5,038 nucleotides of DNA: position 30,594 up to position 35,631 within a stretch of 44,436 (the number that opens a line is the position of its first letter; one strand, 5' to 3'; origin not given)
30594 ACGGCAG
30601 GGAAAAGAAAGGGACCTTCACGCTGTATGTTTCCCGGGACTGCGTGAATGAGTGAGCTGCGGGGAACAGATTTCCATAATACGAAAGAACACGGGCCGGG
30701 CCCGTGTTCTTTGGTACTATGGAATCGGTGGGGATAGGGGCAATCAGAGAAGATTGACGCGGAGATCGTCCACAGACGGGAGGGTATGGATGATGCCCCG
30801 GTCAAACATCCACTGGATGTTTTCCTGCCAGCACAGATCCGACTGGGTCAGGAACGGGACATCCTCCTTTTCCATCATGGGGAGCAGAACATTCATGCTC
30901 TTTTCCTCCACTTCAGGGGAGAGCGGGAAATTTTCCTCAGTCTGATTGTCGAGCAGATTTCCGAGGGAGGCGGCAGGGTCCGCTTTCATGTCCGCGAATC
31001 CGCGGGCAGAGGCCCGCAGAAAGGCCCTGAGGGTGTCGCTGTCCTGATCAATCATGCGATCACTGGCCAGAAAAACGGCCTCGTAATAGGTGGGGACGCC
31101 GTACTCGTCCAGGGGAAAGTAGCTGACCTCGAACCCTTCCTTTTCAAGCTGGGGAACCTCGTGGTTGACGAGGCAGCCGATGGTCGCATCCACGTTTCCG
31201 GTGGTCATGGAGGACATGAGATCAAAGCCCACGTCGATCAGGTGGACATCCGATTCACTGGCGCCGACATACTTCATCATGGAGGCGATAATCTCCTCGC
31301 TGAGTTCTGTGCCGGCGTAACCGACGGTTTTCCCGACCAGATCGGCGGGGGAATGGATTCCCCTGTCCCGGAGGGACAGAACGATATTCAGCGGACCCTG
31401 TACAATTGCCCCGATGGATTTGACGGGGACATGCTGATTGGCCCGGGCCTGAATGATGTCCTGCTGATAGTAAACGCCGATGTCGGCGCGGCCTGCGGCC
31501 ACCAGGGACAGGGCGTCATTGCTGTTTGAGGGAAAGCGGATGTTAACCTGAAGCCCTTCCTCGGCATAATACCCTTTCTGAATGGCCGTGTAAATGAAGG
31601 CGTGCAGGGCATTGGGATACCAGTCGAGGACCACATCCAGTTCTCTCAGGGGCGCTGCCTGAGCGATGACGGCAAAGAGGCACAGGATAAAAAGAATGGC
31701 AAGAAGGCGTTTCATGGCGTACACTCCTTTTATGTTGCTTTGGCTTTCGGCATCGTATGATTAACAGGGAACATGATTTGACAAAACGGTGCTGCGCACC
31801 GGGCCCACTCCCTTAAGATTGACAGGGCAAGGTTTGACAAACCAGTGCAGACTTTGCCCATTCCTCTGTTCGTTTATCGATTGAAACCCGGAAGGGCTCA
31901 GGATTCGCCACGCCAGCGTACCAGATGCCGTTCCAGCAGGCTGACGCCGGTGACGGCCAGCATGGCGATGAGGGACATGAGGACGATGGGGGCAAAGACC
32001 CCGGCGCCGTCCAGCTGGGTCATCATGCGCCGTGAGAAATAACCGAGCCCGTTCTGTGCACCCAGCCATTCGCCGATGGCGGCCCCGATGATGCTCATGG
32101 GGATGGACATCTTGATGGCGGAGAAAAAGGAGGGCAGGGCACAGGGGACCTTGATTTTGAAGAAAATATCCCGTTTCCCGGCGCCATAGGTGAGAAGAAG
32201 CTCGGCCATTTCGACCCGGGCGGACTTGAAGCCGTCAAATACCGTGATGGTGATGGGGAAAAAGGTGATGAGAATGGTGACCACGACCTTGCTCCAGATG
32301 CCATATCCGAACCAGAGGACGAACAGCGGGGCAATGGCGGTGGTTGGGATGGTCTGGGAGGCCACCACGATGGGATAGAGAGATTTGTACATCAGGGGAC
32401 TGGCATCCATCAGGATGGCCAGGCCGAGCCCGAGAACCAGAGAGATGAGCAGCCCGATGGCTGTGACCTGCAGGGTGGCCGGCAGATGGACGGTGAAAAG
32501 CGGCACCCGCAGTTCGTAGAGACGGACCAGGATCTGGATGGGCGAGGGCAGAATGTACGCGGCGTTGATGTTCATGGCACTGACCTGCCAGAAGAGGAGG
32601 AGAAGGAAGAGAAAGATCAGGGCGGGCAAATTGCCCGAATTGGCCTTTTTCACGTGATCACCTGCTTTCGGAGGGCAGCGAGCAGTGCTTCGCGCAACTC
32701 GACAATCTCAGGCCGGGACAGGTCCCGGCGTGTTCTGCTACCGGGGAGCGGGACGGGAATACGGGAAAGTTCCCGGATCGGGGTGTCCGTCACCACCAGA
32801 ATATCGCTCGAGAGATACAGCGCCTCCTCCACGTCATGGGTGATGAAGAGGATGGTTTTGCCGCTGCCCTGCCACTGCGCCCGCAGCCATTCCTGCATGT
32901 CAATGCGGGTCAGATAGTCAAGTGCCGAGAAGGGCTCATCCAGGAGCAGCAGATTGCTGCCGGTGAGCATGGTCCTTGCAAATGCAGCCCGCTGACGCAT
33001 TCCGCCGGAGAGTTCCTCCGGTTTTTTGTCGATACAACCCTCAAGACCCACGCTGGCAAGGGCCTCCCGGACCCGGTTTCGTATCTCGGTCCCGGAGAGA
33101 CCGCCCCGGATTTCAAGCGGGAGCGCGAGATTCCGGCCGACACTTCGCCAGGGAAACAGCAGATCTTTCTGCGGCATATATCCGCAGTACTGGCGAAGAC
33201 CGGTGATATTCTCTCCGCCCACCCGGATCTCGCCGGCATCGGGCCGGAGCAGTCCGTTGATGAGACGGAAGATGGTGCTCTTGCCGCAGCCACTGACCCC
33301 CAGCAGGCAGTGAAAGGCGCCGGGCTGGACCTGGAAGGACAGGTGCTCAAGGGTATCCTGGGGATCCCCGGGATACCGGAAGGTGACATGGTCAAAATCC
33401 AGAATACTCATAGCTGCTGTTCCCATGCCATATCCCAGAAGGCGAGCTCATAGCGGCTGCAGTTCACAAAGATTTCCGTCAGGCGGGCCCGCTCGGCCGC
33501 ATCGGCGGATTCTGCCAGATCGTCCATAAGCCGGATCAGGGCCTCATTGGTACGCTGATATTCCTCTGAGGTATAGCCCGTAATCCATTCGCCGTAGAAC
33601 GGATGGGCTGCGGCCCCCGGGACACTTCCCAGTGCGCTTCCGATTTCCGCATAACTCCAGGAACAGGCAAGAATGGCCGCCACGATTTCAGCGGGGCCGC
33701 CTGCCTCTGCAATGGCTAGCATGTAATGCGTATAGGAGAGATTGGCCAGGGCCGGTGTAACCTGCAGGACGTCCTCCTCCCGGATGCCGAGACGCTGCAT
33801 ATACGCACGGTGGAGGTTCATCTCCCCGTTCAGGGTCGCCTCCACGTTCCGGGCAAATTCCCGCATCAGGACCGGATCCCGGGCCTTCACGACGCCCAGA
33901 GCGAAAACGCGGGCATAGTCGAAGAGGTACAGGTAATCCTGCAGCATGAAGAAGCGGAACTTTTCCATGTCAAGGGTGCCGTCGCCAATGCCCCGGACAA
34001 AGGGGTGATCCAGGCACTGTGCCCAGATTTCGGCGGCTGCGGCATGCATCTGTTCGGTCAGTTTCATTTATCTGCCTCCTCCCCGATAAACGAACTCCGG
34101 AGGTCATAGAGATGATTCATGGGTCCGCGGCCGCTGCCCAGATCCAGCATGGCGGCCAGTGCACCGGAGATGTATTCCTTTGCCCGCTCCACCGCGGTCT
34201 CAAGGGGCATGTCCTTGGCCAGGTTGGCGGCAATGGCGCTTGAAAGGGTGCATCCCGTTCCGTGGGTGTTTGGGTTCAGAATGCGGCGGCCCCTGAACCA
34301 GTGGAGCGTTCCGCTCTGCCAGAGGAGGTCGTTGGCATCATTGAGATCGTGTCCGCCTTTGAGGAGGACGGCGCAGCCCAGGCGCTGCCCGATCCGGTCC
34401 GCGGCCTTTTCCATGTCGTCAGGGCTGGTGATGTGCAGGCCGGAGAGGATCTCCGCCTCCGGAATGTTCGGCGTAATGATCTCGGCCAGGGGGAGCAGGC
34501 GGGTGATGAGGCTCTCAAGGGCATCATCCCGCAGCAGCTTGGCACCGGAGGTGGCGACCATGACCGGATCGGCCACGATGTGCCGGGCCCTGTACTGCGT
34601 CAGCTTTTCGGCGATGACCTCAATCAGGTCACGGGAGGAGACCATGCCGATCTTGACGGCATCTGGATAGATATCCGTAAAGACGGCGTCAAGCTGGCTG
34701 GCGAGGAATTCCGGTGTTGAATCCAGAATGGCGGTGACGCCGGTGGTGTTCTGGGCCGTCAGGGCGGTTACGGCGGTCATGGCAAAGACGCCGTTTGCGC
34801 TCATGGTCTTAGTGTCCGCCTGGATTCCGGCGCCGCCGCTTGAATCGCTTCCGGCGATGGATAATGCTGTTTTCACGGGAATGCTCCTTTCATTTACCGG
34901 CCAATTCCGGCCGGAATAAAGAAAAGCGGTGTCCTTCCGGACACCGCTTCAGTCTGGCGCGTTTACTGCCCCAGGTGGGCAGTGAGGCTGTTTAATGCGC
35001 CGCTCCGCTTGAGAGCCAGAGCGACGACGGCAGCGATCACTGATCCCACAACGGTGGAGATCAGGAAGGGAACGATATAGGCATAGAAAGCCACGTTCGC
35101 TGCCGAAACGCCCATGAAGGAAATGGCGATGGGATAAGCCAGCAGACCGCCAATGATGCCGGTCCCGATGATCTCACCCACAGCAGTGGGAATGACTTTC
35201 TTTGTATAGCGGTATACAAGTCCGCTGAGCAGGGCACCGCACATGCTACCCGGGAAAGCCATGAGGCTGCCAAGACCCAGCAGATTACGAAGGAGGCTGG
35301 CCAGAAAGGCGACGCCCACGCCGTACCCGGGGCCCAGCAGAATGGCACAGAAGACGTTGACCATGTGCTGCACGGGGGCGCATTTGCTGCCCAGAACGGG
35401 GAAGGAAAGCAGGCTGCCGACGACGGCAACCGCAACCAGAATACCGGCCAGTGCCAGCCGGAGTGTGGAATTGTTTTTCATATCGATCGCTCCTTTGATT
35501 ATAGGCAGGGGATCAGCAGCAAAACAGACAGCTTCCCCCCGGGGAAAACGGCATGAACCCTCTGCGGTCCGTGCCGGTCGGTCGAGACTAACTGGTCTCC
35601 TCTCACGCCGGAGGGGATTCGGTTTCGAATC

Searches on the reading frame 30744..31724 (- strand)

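Call 68: search_protein_families(library=pfam, proteins=[window:30744-31724:-], max_evalue=0.00001)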
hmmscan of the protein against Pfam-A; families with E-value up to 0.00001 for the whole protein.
window:30744-31724:- (326 aa): 1 family
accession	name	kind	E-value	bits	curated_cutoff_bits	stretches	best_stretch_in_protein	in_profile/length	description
PF09084.16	NMT1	-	1.4e-67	228.2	20.5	1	39-252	2-215/216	NMT1/THI5 like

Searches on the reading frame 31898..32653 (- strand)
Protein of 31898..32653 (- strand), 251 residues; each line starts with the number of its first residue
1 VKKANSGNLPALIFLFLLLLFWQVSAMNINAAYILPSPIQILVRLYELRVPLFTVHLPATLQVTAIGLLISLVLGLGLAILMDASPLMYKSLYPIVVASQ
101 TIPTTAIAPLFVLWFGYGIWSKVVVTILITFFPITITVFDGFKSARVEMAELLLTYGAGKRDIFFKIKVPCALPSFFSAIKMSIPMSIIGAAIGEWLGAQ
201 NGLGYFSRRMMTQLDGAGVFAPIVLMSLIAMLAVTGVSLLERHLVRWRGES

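Call 68: search_protein_families(library=pfam, proteins=[window:31898-32653:-], max_evalue=0.00001)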
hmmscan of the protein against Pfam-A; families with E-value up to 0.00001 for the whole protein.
window:31898-32653:- (251 aa): 1 family
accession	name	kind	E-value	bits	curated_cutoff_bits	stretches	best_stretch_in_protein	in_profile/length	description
PF00528.27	BPD_transp_1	-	1.2e-25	90.8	26.4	1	72-244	2-182/184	Binding-protein-dependent transport system inner membrane component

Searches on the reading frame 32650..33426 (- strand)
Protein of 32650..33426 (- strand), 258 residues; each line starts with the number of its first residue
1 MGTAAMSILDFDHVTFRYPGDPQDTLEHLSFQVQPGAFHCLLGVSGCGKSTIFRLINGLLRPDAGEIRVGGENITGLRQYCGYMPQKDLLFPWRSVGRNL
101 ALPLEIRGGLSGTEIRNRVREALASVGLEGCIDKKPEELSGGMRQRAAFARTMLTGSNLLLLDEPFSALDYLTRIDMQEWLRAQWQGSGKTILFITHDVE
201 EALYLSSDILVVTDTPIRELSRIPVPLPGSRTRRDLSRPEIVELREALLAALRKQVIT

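Call 68: search_protein_families(library=pfam, proteins=[window:32650-33426:-], max_evalue=0.00001)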
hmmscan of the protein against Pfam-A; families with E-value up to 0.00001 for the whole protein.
window:32650-33426:- (258 aa): 1 family
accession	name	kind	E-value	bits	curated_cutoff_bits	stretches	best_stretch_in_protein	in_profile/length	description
PF00005.33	ABC_tran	-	2.8e-32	112.6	25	1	26-166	1-136/137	ABC transporter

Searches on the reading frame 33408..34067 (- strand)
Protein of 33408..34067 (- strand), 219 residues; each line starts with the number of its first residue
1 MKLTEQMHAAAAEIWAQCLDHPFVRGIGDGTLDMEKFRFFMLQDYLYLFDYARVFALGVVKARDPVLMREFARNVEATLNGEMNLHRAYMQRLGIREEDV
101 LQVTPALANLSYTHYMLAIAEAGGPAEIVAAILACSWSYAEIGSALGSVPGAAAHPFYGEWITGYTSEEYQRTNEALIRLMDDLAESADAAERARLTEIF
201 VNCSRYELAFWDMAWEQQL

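Call 68: search_protein_families(library=pfam, proteins=[window:33408-34067:-], max_evalue=0.00001)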
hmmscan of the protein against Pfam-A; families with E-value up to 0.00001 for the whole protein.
window:33408-34067:- (219 aa): 1 family
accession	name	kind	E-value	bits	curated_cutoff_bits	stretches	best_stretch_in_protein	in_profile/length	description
PF03070.21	TENA_THI-4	-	8.5e-58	196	22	1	8-216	1-209/210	TENA/THI-4/PQQC family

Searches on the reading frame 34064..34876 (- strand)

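Call 68: search_protein_families(library=pfam, proteins=[window:34064-34876:-], max_evalue=0.00001)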
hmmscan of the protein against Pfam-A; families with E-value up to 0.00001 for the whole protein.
window:34064-34876:- (270 aa): 3 families
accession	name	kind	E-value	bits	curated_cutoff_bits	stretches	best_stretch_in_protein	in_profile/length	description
PF08543.17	Phos_pyr_kin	-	1.5e-92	309.9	27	1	11-254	1-246/246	Phosphomethylpyrimidine kinase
PF00294.29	PfkB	-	2.5e-10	40.6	25.8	1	87-233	146-283/302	pfkB family carbohydrate kinase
PF01256.23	Carb_kinase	-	9e-06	25.8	27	0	7-178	4-164/242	NAD(P)H-hydrate dehydratase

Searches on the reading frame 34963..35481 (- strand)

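Call 68: search_protein_families(library=pfam, proteins=[window:34963-35481:-], max_evalue=0.00001)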
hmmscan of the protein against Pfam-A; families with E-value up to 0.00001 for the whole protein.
window:34963-35481:- (172 aa): 3 families
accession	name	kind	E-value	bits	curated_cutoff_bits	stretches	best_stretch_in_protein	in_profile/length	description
PF09512.15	ThiW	-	5.6e-50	169.8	30.3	1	9-159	1-149/150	Thiamine-precursor transporter protein (ThiW)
PF12822.12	ECF_trnsprt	-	8.9e-11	42.5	30.7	1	8-157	2-168/169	ECF transporter, substrate-specific component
PF07155.17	ECF-ribofla_trS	-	1.1e-06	29.2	26.7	1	4-158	2-171/172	ECF-type riboflavin transporter, S component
